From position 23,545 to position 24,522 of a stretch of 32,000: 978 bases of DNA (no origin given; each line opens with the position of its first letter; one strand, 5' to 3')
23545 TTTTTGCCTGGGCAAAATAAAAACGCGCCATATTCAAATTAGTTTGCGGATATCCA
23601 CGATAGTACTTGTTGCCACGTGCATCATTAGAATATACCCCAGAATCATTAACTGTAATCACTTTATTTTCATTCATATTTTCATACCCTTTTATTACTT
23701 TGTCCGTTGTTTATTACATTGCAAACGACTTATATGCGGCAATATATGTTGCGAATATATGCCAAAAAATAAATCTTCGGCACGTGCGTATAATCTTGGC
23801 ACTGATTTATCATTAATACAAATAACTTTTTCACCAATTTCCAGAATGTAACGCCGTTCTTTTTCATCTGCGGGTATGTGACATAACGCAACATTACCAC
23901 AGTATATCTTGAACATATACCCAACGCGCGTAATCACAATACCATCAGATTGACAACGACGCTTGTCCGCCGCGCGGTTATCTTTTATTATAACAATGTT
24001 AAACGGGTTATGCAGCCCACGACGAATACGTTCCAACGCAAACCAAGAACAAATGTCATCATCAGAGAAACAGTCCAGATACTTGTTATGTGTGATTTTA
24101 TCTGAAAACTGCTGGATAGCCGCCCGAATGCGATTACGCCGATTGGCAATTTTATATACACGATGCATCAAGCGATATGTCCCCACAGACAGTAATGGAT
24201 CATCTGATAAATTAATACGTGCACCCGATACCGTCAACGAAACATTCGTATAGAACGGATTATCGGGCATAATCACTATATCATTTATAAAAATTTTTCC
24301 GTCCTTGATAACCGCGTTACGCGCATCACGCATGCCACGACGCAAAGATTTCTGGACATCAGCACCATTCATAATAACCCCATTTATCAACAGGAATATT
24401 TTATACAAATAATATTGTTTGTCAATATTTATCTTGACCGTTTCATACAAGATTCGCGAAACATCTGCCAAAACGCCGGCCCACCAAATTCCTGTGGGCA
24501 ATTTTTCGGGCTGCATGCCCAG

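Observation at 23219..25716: Five-gene operon of orphan proteins wedged between the rrn terminator and a bidirectional terminator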

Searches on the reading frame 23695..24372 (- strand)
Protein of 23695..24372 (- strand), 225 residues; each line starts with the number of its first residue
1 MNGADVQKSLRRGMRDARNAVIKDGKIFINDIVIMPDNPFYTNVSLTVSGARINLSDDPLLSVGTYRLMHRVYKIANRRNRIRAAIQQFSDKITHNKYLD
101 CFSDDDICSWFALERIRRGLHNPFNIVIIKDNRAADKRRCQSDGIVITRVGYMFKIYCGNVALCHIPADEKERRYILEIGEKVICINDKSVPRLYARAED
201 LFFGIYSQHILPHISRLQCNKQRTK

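Call 4: search_protein_families(library=pfam, proteins=[window:23695-24372:-], max_evalue=1)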
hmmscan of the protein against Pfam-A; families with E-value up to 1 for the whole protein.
window:23695-24372:- (225 aa): 1 family
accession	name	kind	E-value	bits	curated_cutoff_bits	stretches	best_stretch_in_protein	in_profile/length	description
PF04439.18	Adenyl_transf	-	0.067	12.8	22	1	68-108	7-46/279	Streptomycin adenylyltransferase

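Call 5: search_protein_families(library=padloc, proteins=[window:23695-24372:-], max_evalue=1)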
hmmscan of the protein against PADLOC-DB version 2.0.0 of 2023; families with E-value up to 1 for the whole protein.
window:23695-24372:- (225 aa): 0 families

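Call 6: search_protein_families(library=ncbifam, proteins=[window:23695-24372:-], max_evalue=1)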
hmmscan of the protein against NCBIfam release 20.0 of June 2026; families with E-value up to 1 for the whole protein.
window:23695-24372:- (225 aa): 1 family
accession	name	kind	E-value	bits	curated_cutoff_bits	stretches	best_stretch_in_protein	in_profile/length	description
NF053543.1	FlxJ_fam_MTase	equivalog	0.061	12.2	560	1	88-161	245-315/352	FlxJ family methyltransferase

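Call 7: search_protein_families(library=phrogs, proteins=[window:23695-24372:-], max_evalue=1)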
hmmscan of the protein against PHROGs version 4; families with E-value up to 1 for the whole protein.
window:23695-24372:- (225 aa): 1 family
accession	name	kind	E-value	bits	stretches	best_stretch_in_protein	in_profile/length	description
phrog_33428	-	unknown function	0.042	15.1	1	30-106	51-123/158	-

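Call 14: search_solved_structures(query=window:23695-24372:-, max_evalue=10)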
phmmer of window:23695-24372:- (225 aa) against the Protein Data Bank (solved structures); distinct sequences matched with E-value up to 10: 0.

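Call 25: find_homologous_proteins(query=window:23695-24372:-, max_evalue=0.01)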
Query window:23695-24372:- (225 aa): 2 proteins with E <= 0.01 among 115 candidates.
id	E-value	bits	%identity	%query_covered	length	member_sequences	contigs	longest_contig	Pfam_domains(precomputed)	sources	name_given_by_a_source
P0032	1.1e-147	507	100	100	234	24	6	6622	-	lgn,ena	-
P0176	1.9e-92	327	68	100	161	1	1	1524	-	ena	-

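Call 39: search_solved_structures(query=A2, max_evalue=10)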
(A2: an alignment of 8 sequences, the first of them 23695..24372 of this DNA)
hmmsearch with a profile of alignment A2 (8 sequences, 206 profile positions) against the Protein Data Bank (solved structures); distinct sequences matched with E-value up to 10: 0.

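Call 46: search_protein_families(library=pfam, proteins=[L018:8573-9481:+, L040:8771-10015:+, L019:185-679:+, L019:1855-2880:+, L022:7243-7797:+, L020:3658-4239:+, L025:2794-3102:+], max_evalue=0.1)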
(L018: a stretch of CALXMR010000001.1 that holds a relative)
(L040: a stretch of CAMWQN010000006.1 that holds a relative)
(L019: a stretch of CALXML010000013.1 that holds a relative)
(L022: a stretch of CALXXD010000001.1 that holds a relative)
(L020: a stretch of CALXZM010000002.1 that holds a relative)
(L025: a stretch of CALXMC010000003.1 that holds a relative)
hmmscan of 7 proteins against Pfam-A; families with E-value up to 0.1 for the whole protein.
L018:8573-9481:+ (302 aa): 0 families

L040:8771-10015:+ (414 aa): 1 family
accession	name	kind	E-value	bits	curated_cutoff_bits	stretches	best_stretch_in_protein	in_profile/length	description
PF06584.18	DIRP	-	0.04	14.4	27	0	36-82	6-47/108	DIRP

L019:185-679:+ (164 aa): 1 family
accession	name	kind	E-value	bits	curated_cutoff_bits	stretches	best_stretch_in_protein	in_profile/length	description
PF23469.1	KH_12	-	0.056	14.1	27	0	87-115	22-49/92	KH-domain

L019:1855-2880:+ (341 aa): 7 families
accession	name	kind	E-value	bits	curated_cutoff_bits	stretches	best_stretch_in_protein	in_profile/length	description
PF14213.11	DUF4325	-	7e-15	54.9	23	1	275-329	1-63/64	STAS-like domain of unknown function (DUF4325)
PF13581.12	HATPase_c_2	-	9.9e-05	22.8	27.4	1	93-192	22-112/127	Histidine kinase-like ATPase domain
PF20288.3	MC2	-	0.00017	21.9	26.9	1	31-87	60-120/145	ABC-three component (ABC-3C) system Middle Component 2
PF02518.31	HATPase_c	-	0.0005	20.9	26.4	1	107-150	10-54/111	Histidine kinase-, DNA gyrase B-, and HSP90-like ATPase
PF12802.13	MarR_2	-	0.0036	17.9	27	1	22-60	21-60/61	MarR family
PF03551.20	PadR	-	0.044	14.2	27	0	23-61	19-61/75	Transcriptional regulator PadR-like family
PF08279.18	HTH_11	-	0.073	13.4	25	0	25-49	19-43/55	HTH domain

L022:7243-7797:+ (184 aa): 33 families (the best 25 are shown)
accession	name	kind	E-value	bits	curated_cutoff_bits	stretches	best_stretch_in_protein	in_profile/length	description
PF13671.12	AAA_33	-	1.4e-08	35.6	27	1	5-126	1-134/143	AAA domain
PF13173.12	AAA_14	-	6.6e-06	26.6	27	1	4-49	3-50/129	AAA domain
PF06414.18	Zeta_toxin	-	6.7e-06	26.1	22.3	1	3-138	16-172/199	Zeta toxin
PF13238.12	AAA_18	-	8.4e-06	26.7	29.4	1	7-112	2-111/128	AAA domain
PF13479.12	AAA_24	-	2.4e-05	24.7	27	1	6-84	5-59/195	AAA domain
PF00004.35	AAA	-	0.00034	21.5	21.2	1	7-35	2-30/131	ATPase family associated with various cellular activities (AAA)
PF00005.33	ABC_tran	-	0.0011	20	25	1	5-28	13-36/137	ABC transporter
PF13207.12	AAA_17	-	0.002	18.9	27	1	10-34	2-26/136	AAA domain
PF13476.12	AAA_23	-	0.0032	18.6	27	1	4-20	20-36/201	AAA domain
PF20720.3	nSTAND3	-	0.0034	17.5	27.2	1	4-25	18-39/155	Novel STAND NTPase 3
PF01637.24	ATPase_2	-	0.0035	17.6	33.2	1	4-57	21-78/225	ATPase domain predominantly from Archaea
PF10443.15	RNA12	-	0.0044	16.3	27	1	6-48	20-64/429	RNA12 protein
PF13401.12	AAA_22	-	0.0048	17.6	27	1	4-29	6-31/130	AAA domain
PF02492.25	cobW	-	0.0049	16.9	20.7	1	6-30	3-31/180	CobW/HypB/UreG, nucleotide-binding domain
PF05729.18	NACHT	-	0.0085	16.4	26.7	1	6-25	3-22/167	NACHT domain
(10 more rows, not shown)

L020:3658-4239:+ (193 aa): 7 families
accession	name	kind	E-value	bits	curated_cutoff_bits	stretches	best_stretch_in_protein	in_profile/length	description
PF12146.15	Hydrolase_4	-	9.4e-08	32.1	27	1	61-119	65-118/239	Serine aminopeptidase, S33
PF00561.26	Abhydrolase_1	-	4.7e-07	30.2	25.8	1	57-117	54-116/245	alpha/beta hydrolase fold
PF06821.19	Ser_hydrolase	-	1.9e-05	25.1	22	1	67-146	50-130/172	Serine hydrolase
PF12048.14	DUF3530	-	0.00016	21.5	29.8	1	64-113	188-236/310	Protein of unknown function (DUF3530)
PF12697.13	Abhydrolase_6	-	0.0016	19.6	26.3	1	8-130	5-117/217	Alpha/beta hydrolase family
PF05990.18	DUF900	-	0.014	15.3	20.5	1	62-143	84-165/232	Alpha/beta hydrolase of unknown function (DUF900)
PF07859.19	Abhydrolase_3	-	0.07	13.3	25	1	69-128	67-132/210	alpha/beta hydrolase fold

L025:2794-3102:+ (102 aa): 0 families

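Call 52: search_protein_families(library=pfam, alignment_id=A2, max_evalue=5)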
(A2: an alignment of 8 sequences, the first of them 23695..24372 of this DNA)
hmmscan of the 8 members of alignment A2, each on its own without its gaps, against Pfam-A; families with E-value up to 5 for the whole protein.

A. member 1, window:23695-24372:- (225 aa): 1 family
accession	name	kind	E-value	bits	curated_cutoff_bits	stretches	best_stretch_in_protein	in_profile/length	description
PF04439.18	Adenyl_transf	-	0.067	12.8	22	1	68-108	7-46/279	Streptomycin adenylyltransferase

B. families by the number of members that match (of 8 scanned): 3 families
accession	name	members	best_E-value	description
PF04439.18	Adenyl_transf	1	0.067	Streptomycin adenylyltransferase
PF25242.1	Ubiquitin_UBP8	1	0.096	UBP8-like, ubiquitin-like domain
PF01385.25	OrfB_IS605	1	0.16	Probable transposase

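Call 60: find_related_loci(query=A2, collection=viral_contigs, flank=5000)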
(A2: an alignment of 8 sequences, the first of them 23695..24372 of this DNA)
Query A2 (225 aa) in viral_contigs; peptide patterns used: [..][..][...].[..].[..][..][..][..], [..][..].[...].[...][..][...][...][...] (x = any residue, [..] = any of these).
82 stretches matched a pattern, but none encodes a relative of the query by tblastn (E <= 1e-3).

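Call 76: search_protein_representatives(protein=window:23695-24372:-)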
Query: 225 residues. Proteins with E-value up to 0.001 (for the whole library): 11; up to 1e-10: 8; up to 1e-30: 2. The best 11 are listed.
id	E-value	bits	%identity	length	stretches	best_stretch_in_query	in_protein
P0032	3.6e-148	507.4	100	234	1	1-225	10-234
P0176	6.0e-93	326.9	98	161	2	1-106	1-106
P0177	2.5e-29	118.9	41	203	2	5-119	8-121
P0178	2.1e-28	115.9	41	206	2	8-119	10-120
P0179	9.2e-26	107.2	44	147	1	5-136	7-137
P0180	5.6e-18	81.7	34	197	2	10-119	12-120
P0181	6.8e-14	68.4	32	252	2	9-119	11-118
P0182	2.9e-12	63.1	49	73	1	153-223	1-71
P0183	3.0e-05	40.1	31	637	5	9-80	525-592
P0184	3.2e-04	36.8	22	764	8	50-119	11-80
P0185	6.8e-04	35.7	41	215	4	160-184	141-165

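Call 85: predict_structure(alignment_id=A6)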
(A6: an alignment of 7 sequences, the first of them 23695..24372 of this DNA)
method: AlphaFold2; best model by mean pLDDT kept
length: 225 residues; sequences in the alignment: 7
mean_pLDDT: 83.9   pTM: 0.55
mean pLDDT of the five models: 83.9, 83.7, 82.1, 81.9, 80.7
residues with pLDDT >= 90: 79; 70-90: 119; 50-70: 26; < 50: 1
segments of 3 or more residues with pLDDT < 50: none
pLDDT, mean of each block of 10 residues (from residue 1): 86 92 90 82 84 87 91 90 79 69 87 89 75 71 80 87 88 90 91 91 89 75 57
secondary structure, 60 per line:
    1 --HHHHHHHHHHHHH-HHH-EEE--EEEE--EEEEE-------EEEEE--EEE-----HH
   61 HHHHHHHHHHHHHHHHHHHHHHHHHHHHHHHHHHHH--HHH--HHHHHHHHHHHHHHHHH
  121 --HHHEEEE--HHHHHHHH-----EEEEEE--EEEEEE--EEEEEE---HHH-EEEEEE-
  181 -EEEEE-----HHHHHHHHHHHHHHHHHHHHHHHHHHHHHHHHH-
elements in order: H3-15 E21-23 E26-29 E32-36 E44-48 E51-53 H59-96 H104-120 E126-129 H132-139 E145-150 E153-158 E161-166 E174-179 E182-186 H192-224

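Call 87: fold_search(model_id=the predicted structure, library=pdb)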
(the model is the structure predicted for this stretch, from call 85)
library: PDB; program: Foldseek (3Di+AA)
matches with E <= 10: 258; with E <= 0.001: 0
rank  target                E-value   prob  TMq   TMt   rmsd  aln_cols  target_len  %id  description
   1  5bpi_C                4.2e-01  0.13  0.20  0.18  16.4       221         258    6  Structure of TrmBL2, an archaeal chromatin protein, shows a novel mode of DNA binding. (released 2015-09-02)
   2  3hl6_A                6.7e-01  0.14  0.16  0.18  12.3        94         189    8  Staphylococcus aureus pathogenicity island 3 ORF9 protein (released 2010-06-09)
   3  2iir_A                9.3e-01  0.38  0.18  0.11   8.4        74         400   14  Acetate kinase from a hypothermophile Thermotoga maritima (released 2007-09-11)
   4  9asm_B                9.9e-01  0.18  0.13  0.12   9.3        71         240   14  Human Drosha and DGCR8 in complex with Pri-let-7f1 (released 2024-09-04)
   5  9asp_B                9.9e-01  0.03  0.13  0.13  21.6       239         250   11  Human Drosha and DGCR8 in complex with Pri-let-7a1 (released 2024-09-04)
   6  3rc9                  1.0e+00  0.20  0.14  0.11  10.4        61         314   10  Crystal Structure of the K102A mutant of KijD10, a 3-ketoreductase from Actinomadura kijaniata in complex with TDP-benze (released 2011-06-08)
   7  5a02_A                1.1e+00  0.21  0.15  0.11   9.2        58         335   12  Crystal structure of aldose-aldose oxidoreductase from Caulobacter crescentus complexed with glycerol (released 2015-10-21)
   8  5bo4_A                1.2e+00  0.18  0.19  0.25   8.4        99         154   15  Structure of SOCS2:Elongin C:Elongin B from DMSO-treated crystals (released 2015-07-08)
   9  5llw_B                1.2e+00  0.08  0.22  0.09  16.9       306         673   12  Bacteriophytochrome activated diguanylyl cyclase from Idiomarina species A28L (released 2017-03-15)
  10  1eal_MODEL_1_A        1.2e+00  0.51  0.15  0.26   2.0        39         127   13  NMR STUDY OF ILEAL LIPID BINDING PROTEIN (released 1997-01-22)
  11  7ffp                  1.2e+00  0.06  0.11  0.11   7.9        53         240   15  Crystal structure of di-peptidase-E from Xenopus laevis (released 2021-09-08)
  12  4cxk_A                1.3e+00  0.28  0.20  0.09   5.1        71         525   14  G9 mutant of PAS, arylsulfatase from Pseudomonas Aeruginosa (released 2015-04-22)
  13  5a03_C                1.3e+00  0.20  0.15  0.10   9.2        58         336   12  Crystal structure of aldose-aldose oxidoreductase from Caulobacter crescentus complexed with xylose (released 2015-10-21)
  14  6i5j_A                1.3e+00  0.09  0.18  0.22  11.4       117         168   12  Crystal structure of SOCS2:Elongin C:Elongin B in complex with growth hormone receptor peptide (released 2019-05-29)
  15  8rd8_D                1.3e+00  0.06  0.12  0.24  15.4       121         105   12  Cryo-EM structure of P. urativorans 70S ribosome in complex with hibernation factors Balon and RaiA (structure 1). (released 2024-02-21)
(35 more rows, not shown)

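Call 89: fold_search(model_id=the predicted structure, library=viral)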
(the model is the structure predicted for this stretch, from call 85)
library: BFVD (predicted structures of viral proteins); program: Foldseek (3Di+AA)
matches with E <= 10: 786; with E <= 0.001: 0
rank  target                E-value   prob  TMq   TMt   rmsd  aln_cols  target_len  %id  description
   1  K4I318                8.4e-03  0.69  0.22  0.18  14.3       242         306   12  Uncharacterized protein [Salmonella phage SKML-39]
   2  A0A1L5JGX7            1.1e-02  0.16  0.13  0.07  19.1       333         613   10  ORF12 [Plodia interpunctella granulovirus]
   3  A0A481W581            4.1e-02  0.20  0.17  0.11  16.5       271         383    9  Uncharacterized protein [Pseudomonas phage Psa21]
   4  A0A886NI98            4.8e-02  0.77  0.18  0.28  13.3       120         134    8  (no name in the UniProt tables at hand)
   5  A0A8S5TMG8            5.1e-02  0.38  0.20  0.24  12.5       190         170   10  Uncharacterized protein [Podoviridae sp. cttot15]
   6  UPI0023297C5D         5.1e-02  0.20  0.15  0.12  20.1       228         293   12  (no name look-up for this kind of identifier)
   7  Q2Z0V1                6.8e-02  0.30  0.16  0.24  13.4       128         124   14  Uncharacterized protein [Pseudomonas phage EL]
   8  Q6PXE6                7.2e-02  0.10  0.13  0.12  18.6       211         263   16  ORF1a (Fragment) [Citrus tristeza virus]
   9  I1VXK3                9.0e-02  0.25  0.18  0.23  22.7       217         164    8  (no name in the UniProt tables at hand)
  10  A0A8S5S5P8            9.0e-02  0.20  0.19  0.11  20.2       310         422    8  Uncharacterized protein [Myoviridae sp. cthAo37]
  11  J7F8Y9                1.1e-01  0.14  0.17  0.16  17.3       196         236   11  Uncharacterized protein [Agrobacterium phage 7-7-1]
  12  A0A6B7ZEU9            1.2e-01  0.16  0.18  0.21  17.3       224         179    9  Uncharacterized protein [Klebsiella phage N1M2]
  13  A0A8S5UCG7            1.2e-01  0.05  0.12  0.08  16.5       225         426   15  Uncharacterized protein [Siphoviridae sp. ctgN495]
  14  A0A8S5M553            1.3e-01  0.84  0.23  0.41   7.7       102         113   13  Uncharacterized protein [Siphoviridae sp. ctulf7]
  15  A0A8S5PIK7            1.4e-01  0.35  0.25  0.30  13.5       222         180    9  Uncharacterized protein [Siphoviridae sp. ctL0q1]
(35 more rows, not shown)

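Call 99: search_protein_families(library=padloc, proteins=[L018:8573-9481:+, L040:8771-10015:+, L019:185-679:+, L019:1855-2880:+, L022:7243-7797:+, L020:3658-4239:+, L025:2794-3102:+], max_evalue=0.01)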
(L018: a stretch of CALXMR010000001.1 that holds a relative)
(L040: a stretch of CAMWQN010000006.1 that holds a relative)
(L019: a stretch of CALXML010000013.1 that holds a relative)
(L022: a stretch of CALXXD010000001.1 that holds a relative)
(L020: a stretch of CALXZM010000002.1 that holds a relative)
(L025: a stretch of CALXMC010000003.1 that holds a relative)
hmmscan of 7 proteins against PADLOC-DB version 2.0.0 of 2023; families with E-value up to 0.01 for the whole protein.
L018:8573-9481:+ (302 aa): 0 families

L040:8771-10015:+ (414 aa): 0 families

L019:185-679:+ (164 aa): 0 families

L019:1855-2880:+ (341 aa): 7 families
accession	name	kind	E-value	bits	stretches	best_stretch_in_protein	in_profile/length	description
PDLC01863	CARF3--CARF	-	1.3e-05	23.1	1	10-56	120-167/182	-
PDLC03871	LmuC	-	0.00017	19.7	1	31-89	68-130/156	-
PDLC03875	LmuC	-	0.0049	14.8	0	31-82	63-114/149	-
PDLC01987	CARF_m5--CARF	-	0.0058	14.7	0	7-62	6-54/195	-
PDLC01866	CARF3--CARF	-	0.0069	14.4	0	9-66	143-198/207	-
PDLC01438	Csa3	-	0.0076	14.3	1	12-73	151-210/305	"CAS-I,CAS-II,CAS-III,CAS-IV,CAS-V,CAS-VI; associated_signaling"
PDLC02762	SspB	-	0.0092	13.3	0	17-117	25-125/293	SspB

L022:7243-7797:+ (184 aa): 14 families
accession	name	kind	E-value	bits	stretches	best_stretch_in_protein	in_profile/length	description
PDLC02911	VakA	-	9.3e-05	21.1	1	7-112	6-112/163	-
PDLC04140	mad8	-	0.00018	19.2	1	5-27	29-51/314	mads_8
PDLC04789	PDC-S01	-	0.00034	17.8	1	3-40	17-56/375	-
PDLC02914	ATPase-Toprim_I-B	-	0.0011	16.3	1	3-67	25-61/443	-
PDLC02981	AriAB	-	0.0015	15.3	1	3-20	23-40/694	-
PDLC04135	mad3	-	0.0019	15.8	1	5-23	24-42/374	mads_3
PDLC00289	PtuA1|PtuA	-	0.0022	15.1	1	3-34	28-59/404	AAA ATPase domain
PDLC04790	PDC-S01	-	0.0029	14.4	1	6-39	30-63/422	-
PDLC02335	AbiLi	-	0.0034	14.5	1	4-94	77-136/326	AbiLi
PDLC00303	PtuA1|PtuA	-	0.0035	14.5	1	4-55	13-64/386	AAA ATPase domain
PDLC03860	LmuB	-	0.0042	13.7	0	3-24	26-47/565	-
PDLC05079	PDC-S73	-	0.0087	12.9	0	4-24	192-212/752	-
PDLC02980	AriA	-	0.009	14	0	6-19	2-15/304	-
PDLC03878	NsnB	-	0.0099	13.7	1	2-31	20-49/345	-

L020:3658-4239:+ (193 aa): 0 families

L025:2794-3102:+ (102 aa): 0 families

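Call 102: find_encoding_contigs(protein=P0181, flank=6000, max_places=2)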
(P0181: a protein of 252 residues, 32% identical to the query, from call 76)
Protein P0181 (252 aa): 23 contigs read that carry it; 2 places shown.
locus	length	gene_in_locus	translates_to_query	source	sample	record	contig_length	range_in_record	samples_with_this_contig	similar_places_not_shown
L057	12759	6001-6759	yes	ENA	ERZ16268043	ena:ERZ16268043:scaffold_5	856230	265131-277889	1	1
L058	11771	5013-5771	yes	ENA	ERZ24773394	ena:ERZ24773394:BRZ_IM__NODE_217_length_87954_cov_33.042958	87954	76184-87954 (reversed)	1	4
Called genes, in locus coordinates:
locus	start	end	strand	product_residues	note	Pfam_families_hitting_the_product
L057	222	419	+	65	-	-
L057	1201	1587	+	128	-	-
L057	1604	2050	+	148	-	-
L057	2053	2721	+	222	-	-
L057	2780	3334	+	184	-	PF06414:Zeta_toxin (faint), PF13173:AAA_14 (weak), PF13671:AAA_33 (weak), PF13238:AAA_18 (faint)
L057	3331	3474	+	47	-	-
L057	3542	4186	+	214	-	-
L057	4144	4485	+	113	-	PF12636:DUF3781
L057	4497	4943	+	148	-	-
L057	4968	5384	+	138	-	-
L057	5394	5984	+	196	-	PF12146:Hydrolase_4 (weak), PF00561:Abhydrolase_1 (weak)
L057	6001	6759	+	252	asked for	-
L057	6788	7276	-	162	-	PF01988:VIT1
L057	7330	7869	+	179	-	PF02245:Pur_DNA_glyco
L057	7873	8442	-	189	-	PF01300:Sua5_yciO_yrdC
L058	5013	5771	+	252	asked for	-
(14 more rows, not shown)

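Call 103: find_encoding_contigs(protein=P0177, flank=6000, max_places=2)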
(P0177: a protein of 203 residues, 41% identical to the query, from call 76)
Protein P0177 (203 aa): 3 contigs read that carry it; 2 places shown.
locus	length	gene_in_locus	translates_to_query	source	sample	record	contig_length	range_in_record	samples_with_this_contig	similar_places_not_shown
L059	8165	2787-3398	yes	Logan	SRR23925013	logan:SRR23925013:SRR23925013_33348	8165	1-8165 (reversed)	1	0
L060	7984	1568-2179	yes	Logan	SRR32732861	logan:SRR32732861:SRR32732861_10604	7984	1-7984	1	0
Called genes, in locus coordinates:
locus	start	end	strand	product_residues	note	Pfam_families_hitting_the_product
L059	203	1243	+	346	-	PF14213:DUF4325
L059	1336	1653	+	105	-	-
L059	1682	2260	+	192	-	PF12146:Hydrolase_4 (weak), PF00561:Abhydrolase_1 (faint)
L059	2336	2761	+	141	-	-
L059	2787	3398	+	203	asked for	-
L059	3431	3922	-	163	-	PF01988:VIT1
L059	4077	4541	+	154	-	-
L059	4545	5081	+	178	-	PF02245:Pur_DNA_glyco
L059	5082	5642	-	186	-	PF09411:PagL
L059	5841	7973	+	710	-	-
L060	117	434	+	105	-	-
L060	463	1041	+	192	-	PF12146:Hydrolase_4 (weak), PF00561:Abhydrolase_1 (weak)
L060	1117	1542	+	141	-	-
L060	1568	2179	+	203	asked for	-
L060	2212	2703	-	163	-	PF01988:VIT1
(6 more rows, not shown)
